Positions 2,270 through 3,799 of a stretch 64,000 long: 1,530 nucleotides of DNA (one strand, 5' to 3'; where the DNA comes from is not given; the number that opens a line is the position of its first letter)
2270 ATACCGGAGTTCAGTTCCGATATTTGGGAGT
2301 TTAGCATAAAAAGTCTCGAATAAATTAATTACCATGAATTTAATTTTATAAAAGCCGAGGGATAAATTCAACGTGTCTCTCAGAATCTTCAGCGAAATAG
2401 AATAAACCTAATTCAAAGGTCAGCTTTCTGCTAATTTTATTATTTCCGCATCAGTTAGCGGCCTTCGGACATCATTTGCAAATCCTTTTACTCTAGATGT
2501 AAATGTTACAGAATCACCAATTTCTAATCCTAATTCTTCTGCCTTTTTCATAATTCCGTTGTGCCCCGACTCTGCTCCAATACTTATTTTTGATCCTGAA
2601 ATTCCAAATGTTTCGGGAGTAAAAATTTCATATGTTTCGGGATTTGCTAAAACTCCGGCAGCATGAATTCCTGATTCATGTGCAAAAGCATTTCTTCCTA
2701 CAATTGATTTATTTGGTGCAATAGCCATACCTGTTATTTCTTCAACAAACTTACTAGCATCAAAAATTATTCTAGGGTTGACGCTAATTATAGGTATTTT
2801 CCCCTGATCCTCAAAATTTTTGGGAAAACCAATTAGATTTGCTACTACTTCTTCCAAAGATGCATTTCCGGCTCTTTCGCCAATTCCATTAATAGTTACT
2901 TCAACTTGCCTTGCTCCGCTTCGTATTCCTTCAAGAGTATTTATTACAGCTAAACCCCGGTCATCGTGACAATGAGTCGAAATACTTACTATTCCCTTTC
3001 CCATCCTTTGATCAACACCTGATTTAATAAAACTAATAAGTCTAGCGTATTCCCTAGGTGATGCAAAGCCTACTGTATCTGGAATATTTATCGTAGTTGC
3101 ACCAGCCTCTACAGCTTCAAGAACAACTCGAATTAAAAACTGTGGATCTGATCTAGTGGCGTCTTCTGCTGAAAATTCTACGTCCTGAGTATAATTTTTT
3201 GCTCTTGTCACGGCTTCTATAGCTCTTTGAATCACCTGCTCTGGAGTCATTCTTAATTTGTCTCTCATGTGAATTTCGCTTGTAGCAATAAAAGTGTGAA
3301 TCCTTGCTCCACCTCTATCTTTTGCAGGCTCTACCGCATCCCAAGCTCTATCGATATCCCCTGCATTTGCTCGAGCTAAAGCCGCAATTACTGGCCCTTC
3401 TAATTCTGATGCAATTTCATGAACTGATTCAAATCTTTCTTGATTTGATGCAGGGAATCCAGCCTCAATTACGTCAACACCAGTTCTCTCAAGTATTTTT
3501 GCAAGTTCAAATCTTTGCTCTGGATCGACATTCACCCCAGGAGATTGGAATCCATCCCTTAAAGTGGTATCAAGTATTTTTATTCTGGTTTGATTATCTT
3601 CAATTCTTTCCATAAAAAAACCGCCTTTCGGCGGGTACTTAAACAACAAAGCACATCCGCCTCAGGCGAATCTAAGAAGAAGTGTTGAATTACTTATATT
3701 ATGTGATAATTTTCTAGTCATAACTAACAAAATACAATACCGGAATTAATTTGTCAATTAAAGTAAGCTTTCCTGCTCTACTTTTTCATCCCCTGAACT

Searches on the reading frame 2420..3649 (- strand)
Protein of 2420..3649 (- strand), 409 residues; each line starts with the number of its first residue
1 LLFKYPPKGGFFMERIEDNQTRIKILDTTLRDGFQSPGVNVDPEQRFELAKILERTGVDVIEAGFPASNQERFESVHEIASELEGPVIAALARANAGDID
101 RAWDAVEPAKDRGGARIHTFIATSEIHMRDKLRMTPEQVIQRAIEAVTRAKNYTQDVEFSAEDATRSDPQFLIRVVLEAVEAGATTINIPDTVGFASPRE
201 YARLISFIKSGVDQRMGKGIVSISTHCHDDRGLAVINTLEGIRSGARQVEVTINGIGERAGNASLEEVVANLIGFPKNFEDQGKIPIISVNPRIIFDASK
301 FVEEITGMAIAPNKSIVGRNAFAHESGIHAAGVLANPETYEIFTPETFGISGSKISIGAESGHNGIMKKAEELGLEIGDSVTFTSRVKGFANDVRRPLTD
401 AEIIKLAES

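Call 33: search_protein_families(library=pfam, proteins=[window:2420-3649:-], max_evalue=0.00001)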
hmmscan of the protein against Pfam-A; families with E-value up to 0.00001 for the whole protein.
window:2420-3649:- (409 aa): 2 families
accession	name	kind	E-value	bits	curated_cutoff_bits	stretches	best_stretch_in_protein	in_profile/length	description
PF00682.25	HMGL-like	-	5e-83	278.9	29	1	22-272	1-239/260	HMGL-like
PF22617.1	HCS_D2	-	9.4e-22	77.6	27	1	316-388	1-75/82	Homocitrate synthase post-HMGL domain-like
